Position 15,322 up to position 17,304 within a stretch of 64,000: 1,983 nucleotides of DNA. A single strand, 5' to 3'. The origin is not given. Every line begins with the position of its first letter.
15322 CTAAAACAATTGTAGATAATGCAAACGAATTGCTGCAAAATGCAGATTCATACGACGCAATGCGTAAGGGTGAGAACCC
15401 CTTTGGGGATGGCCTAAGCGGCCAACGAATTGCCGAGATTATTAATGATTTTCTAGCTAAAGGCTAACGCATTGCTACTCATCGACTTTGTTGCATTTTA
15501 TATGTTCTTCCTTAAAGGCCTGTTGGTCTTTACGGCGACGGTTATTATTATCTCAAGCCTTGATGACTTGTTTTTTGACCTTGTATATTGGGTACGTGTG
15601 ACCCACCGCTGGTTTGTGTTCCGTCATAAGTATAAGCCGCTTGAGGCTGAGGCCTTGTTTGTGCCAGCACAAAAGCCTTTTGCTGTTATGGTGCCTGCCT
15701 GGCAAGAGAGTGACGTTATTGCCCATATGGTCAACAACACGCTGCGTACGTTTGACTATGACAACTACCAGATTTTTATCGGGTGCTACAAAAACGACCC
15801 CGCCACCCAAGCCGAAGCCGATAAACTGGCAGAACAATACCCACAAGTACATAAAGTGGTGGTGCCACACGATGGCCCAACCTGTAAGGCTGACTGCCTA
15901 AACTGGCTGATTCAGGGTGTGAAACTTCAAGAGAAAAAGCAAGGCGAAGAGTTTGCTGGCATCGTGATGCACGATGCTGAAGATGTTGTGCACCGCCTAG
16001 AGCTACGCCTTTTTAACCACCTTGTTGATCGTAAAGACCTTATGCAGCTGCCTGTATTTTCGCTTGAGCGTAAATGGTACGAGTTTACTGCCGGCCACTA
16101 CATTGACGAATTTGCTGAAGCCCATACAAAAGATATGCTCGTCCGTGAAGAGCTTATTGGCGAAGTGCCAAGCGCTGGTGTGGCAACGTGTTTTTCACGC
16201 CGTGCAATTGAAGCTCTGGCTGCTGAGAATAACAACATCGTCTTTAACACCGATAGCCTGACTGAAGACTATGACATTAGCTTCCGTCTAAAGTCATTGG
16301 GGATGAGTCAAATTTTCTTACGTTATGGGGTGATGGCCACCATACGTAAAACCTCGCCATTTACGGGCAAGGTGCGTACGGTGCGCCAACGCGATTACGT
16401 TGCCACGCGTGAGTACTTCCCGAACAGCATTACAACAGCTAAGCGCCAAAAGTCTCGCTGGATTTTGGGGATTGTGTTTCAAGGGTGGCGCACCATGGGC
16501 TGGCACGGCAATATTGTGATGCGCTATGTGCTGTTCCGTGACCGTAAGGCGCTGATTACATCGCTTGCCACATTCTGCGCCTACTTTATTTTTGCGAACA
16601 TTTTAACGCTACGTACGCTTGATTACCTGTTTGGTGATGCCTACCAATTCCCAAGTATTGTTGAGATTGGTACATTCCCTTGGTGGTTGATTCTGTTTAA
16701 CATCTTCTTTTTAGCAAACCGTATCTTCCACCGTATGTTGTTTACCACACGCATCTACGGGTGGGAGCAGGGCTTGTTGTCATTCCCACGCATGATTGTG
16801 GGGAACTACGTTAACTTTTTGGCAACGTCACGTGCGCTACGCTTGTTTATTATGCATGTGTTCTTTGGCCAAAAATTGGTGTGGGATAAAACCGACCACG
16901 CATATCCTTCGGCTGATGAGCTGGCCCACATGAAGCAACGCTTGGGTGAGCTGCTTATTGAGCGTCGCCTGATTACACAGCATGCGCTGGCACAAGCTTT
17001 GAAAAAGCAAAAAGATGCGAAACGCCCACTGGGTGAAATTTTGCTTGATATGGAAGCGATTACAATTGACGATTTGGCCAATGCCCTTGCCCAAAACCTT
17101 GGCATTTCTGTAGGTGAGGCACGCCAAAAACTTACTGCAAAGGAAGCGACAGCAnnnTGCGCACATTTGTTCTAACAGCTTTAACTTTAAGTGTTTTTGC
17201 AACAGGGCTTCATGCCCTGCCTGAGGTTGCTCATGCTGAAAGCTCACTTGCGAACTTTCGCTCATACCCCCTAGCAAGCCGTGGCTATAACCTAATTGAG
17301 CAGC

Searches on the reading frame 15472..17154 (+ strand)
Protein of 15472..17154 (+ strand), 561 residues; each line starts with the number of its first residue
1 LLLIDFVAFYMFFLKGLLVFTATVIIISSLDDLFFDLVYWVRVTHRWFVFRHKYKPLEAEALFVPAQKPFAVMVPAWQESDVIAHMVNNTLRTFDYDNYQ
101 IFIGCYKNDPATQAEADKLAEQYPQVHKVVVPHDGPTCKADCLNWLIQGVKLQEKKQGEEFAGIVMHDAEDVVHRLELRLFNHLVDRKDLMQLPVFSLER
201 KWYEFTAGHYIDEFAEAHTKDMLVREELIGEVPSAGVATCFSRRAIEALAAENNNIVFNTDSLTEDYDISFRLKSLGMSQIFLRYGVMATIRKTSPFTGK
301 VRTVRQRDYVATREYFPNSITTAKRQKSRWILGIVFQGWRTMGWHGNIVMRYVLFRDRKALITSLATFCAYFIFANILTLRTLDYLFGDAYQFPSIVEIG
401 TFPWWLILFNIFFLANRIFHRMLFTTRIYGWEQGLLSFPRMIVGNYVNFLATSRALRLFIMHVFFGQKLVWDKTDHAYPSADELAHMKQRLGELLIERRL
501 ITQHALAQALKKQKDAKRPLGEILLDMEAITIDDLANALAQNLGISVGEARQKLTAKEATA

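Call 5: search_protein_families(library=pfam, proteins=[window:15472-17154:+], max_evalue=0.1)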
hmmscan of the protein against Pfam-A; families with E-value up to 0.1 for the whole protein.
window:15472-17154:+ (561 aa): 3 families
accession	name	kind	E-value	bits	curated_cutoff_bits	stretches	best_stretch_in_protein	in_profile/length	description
PF13641.12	Glyco_tranf_2_3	-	1.4e-32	114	27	1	69-332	2-229/230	Glycosyltransferase like family 2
PF13632.12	Glyco_trans_2_3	-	3.5e-31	109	27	1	164-379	2-193/198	Glycosyl transferase family group 2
PF12324.14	HTH_15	-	0.0085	16.7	27.2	1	517-558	23-60/74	Helix-turn-helix domain of alkylmercury lyase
